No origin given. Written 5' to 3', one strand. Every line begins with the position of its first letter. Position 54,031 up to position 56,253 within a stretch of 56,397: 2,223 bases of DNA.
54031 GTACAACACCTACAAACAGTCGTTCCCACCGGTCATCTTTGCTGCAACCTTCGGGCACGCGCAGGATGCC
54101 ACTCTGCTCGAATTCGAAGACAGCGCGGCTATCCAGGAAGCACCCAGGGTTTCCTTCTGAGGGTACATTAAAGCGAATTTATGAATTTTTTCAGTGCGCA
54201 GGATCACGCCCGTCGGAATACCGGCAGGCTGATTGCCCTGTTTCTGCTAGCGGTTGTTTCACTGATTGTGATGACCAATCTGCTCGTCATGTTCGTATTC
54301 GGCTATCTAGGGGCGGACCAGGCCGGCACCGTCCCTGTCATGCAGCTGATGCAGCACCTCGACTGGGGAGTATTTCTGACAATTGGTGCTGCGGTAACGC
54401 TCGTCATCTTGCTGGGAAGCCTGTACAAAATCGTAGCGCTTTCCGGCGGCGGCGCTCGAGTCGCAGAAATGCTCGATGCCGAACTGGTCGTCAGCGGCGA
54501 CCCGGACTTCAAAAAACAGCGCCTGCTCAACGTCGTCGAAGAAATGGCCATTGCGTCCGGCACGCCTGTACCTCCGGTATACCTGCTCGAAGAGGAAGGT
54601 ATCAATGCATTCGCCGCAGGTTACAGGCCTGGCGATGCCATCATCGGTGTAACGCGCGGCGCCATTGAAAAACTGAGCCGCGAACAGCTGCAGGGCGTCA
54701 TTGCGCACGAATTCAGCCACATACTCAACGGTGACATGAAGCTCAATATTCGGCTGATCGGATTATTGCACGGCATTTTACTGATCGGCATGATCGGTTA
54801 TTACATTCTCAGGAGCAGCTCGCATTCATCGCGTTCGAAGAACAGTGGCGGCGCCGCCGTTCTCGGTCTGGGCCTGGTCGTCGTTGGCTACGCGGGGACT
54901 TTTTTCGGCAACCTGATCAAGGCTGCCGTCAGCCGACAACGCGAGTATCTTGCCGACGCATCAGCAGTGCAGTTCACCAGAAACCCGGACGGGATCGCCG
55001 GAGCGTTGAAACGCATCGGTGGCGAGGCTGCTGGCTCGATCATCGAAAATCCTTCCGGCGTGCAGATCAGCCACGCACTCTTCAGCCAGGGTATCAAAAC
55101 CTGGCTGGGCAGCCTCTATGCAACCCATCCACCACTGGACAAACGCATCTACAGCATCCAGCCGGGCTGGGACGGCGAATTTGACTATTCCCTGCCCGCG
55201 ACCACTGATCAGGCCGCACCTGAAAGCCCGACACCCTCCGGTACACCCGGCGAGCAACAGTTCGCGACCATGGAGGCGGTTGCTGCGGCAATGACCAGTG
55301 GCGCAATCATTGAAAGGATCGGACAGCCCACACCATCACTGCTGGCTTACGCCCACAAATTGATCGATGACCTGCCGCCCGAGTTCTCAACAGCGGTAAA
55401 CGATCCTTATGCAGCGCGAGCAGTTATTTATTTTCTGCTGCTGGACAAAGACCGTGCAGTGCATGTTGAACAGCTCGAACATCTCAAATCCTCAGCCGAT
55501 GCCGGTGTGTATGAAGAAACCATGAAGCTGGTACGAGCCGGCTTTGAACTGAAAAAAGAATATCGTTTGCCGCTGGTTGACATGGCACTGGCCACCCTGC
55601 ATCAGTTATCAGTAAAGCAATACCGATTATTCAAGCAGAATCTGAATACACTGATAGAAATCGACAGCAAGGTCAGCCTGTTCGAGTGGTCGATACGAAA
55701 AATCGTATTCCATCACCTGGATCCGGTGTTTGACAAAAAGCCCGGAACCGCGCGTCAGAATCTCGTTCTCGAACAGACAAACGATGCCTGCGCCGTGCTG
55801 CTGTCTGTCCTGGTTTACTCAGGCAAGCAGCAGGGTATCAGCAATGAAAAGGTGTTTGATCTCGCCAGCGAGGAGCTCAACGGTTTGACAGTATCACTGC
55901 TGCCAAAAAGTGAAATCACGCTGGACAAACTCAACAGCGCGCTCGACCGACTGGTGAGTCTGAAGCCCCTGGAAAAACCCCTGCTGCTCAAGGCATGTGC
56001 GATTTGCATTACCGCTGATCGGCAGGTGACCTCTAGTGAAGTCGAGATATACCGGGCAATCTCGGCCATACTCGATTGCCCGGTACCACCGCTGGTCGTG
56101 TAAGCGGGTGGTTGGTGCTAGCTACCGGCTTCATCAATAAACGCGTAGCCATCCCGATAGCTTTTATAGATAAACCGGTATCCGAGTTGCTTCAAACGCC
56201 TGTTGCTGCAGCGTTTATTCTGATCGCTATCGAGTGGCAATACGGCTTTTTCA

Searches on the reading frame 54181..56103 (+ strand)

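Call 10: search_protein_families(library=pfam, proteins=[window:54181-56103:+], max_evalue=0.00001)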
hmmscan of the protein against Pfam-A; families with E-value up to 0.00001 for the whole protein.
window:54181-56103:+ (640 aa): 1 family
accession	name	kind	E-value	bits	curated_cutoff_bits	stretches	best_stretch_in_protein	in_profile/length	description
PF01435.24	Peptidase_M48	-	3.7e-26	92.5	20.3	1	111-326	3-182/186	Peptidase family M48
